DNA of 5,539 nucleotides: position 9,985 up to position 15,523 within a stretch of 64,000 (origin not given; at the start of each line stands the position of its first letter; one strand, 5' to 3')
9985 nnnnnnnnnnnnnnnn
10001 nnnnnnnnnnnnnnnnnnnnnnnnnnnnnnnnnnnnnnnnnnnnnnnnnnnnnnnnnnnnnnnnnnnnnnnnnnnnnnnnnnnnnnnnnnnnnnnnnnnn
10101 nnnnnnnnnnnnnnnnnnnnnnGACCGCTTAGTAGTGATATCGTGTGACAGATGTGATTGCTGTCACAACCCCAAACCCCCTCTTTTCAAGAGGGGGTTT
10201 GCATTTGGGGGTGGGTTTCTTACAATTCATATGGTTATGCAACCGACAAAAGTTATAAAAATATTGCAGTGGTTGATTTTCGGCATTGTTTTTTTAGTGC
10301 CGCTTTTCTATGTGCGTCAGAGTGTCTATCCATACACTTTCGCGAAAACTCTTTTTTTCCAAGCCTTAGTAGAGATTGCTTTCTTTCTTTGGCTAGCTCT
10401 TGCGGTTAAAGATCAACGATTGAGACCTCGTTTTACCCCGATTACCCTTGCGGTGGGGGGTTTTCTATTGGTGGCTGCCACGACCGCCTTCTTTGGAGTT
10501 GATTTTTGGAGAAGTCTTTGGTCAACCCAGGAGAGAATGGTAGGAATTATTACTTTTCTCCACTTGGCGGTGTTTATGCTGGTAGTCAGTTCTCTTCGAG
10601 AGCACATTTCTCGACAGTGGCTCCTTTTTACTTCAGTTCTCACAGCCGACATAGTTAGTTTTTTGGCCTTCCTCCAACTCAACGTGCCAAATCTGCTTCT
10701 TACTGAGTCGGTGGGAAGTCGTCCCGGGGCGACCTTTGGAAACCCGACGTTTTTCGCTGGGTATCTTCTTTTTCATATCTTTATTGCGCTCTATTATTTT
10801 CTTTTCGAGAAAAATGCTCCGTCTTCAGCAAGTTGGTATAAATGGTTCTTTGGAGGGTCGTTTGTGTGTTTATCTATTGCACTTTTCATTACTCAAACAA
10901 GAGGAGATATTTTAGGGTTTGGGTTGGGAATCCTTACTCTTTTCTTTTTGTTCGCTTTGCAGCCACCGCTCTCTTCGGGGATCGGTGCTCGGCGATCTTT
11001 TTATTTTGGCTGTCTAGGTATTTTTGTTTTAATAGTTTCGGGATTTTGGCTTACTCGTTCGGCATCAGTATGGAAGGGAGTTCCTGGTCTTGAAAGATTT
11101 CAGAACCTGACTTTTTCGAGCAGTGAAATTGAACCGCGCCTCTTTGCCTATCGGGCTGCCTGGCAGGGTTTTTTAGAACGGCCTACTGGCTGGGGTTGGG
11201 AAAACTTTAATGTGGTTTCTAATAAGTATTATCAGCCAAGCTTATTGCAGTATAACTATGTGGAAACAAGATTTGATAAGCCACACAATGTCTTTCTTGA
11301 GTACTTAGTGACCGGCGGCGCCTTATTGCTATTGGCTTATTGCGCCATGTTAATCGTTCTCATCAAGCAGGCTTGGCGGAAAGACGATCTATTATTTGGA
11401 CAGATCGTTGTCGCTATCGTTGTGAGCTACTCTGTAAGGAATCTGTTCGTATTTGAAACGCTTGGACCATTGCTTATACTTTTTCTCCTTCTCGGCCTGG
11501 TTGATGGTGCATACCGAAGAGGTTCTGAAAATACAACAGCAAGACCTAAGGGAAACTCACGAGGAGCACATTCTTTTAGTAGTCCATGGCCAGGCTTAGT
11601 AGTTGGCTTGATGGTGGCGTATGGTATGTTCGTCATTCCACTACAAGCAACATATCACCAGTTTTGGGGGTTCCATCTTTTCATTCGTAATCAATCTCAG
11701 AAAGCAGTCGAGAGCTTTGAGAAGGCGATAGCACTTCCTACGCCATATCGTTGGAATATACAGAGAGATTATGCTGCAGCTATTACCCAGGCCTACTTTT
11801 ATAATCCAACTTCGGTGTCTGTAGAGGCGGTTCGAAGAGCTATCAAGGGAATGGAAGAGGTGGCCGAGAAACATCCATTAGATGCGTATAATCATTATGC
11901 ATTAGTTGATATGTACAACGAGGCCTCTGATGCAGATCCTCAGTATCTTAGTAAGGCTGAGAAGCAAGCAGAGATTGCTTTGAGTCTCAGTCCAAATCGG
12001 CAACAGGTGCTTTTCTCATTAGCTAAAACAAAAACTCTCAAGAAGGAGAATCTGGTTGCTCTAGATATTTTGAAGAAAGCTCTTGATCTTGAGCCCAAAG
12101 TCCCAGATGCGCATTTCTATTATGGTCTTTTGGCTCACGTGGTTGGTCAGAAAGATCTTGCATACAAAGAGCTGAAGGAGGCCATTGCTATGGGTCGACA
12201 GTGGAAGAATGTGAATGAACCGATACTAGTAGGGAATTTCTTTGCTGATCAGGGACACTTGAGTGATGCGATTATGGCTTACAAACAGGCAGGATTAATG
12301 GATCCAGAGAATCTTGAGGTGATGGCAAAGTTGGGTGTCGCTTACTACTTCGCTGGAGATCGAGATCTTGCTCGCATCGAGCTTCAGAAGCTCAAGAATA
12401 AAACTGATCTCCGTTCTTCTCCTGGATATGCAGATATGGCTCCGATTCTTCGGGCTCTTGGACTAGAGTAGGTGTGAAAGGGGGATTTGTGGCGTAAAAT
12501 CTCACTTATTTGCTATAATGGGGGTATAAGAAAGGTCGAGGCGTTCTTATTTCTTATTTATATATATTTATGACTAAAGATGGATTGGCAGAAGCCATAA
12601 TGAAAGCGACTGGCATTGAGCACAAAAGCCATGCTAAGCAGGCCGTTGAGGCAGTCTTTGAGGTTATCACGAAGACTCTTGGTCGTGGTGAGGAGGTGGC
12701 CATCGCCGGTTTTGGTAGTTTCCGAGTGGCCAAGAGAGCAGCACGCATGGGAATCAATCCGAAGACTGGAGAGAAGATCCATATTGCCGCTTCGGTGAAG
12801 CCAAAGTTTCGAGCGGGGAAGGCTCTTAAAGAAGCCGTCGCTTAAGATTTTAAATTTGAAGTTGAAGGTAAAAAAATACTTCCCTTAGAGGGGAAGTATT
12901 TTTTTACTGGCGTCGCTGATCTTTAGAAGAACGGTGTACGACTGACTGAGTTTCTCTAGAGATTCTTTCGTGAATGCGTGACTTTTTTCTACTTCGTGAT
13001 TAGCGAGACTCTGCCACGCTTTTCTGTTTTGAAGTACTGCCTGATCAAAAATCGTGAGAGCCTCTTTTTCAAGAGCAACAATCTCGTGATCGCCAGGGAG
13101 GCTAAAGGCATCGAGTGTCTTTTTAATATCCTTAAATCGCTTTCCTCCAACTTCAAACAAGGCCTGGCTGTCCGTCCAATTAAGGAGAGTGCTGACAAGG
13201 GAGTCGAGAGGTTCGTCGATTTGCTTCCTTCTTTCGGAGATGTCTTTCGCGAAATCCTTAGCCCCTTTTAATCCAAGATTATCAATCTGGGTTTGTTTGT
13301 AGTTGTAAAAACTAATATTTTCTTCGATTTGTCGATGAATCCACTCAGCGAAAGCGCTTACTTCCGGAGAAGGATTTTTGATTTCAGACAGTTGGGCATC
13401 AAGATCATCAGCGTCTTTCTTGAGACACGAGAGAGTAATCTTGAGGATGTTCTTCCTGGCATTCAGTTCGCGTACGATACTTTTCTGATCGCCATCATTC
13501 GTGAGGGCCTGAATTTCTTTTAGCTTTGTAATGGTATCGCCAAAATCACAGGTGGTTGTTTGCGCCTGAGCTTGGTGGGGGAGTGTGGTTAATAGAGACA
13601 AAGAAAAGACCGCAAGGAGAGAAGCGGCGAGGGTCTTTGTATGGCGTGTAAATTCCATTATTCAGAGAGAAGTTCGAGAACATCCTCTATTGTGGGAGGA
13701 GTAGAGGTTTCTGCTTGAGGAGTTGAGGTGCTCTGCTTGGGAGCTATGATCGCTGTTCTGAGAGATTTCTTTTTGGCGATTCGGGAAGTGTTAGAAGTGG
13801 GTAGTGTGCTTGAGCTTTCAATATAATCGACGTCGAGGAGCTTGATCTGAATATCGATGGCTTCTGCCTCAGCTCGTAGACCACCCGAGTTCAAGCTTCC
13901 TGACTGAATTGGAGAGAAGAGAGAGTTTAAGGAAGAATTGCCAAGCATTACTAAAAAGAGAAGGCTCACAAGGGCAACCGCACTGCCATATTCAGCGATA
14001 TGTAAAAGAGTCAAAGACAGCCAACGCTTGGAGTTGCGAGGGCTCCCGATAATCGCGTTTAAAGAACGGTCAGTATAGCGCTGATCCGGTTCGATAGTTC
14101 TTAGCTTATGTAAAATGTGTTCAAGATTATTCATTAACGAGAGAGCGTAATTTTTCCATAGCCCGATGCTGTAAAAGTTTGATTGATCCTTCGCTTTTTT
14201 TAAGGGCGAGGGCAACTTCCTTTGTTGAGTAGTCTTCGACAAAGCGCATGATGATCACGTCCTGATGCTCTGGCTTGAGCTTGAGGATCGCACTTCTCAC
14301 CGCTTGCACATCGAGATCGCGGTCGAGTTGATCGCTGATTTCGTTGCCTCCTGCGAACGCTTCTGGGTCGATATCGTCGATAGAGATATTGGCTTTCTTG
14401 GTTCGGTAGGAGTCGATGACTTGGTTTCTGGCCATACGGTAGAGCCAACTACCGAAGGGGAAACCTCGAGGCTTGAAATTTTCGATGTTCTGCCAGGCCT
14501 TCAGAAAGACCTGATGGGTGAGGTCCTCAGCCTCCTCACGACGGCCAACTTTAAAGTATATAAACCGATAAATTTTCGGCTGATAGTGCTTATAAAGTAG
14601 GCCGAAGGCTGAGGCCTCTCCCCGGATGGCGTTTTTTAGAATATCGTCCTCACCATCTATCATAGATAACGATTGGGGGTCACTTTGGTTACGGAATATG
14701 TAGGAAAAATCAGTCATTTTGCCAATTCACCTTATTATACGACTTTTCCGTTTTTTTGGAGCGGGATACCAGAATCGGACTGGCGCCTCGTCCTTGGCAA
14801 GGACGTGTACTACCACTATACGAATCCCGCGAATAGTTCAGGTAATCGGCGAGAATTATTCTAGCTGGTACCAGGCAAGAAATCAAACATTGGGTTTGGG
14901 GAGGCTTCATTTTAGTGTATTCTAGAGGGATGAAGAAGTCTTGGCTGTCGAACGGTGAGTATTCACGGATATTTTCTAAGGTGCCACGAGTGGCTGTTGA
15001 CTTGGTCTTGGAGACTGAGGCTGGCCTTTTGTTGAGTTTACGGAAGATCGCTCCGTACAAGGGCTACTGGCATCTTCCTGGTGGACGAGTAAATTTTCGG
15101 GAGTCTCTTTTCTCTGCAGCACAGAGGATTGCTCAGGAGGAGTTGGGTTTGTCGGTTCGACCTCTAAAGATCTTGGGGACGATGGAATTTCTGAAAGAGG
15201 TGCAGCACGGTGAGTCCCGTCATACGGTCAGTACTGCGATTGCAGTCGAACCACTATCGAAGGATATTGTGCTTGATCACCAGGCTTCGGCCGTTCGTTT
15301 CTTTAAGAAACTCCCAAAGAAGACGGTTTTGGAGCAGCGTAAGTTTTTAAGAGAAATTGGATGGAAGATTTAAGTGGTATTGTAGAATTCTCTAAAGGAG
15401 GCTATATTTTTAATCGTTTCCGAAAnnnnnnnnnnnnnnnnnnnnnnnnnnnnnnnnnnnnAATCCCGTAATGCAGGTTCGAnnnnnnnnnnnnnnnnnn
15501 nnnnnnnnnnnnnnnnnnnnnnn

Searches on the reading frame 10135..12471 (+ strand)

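Call 68: search_protein_families(library=pfam, proteins=[window:10135-12471:+], max_evalue=0.00001)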
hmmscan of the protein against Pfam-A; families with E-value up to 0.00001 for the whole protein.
window:10135-12471:+ (778 aa): 4 families
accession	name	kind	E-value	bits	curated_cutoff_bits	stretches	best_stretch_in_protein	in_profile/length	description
PF04932.20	Wzy_C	-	7.3e-17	62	31.7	1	242-402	2-148/149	O-Antigen ligase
PF13414.12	TPR_11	-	4.8e-09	36.2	26.8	0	700-738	1-39/42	TPR repeat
PF14559.12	TPR_19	-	3.9e-07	30.7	25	0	705-756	3-54/68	Tetratricopeptide repeat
PF07719.23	TPR_2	-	1.5e-06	28.3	27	0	506-534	2-30/34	Tetratricopeptide repeat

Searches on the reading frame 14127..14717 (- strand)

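Call 68: search_protein_families(library=pfam, proteins=[window:14127-14717:-], max_evalue=0.00001)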
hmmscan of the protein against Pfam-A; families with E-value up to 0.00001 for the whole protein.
window:14127-14717:- (196 aa): 3 families
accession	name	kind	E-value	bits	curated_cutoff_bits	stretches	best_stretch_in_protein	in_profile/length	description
PF04542.20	Sigma70_r2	-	7.3e-21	74.2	24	1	41-108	1-69/71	Sigma-70 region 2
PF04545.22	Sigma70_r4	-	3.4e-12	46.1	24.1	1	143-191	1-49/50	Sigma-70, region 4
PF08281.18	Sigma70_r4_2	-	2.2e-10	40.4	25.7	1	138-190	2-54/54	Sigma-70, region 4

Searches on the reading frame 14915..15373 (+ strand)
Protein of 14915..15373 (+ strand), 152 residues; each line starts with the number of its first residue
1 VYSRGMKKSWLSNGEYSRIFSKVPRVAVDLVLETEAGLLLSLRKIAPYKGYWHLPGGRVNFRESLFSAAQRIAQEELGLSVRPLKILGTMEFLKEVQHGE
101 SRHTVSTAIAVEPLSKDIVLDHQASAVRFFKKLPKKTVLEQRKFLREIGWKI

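Call 68: search_protein_families(library=pfam, proteins=[window:14915-15373:+], max_evalue=0.00001)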
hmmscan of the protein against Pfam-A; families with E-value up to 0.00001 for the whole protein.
window:14915-15373:+ (152 aa): 1 family
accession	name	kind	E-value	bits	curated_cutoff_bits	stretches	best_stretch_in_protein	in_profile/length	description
PF00293.34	NUDIX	-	2.2e-12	47.6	21.1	1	24-130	2-113/134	NUDIX domain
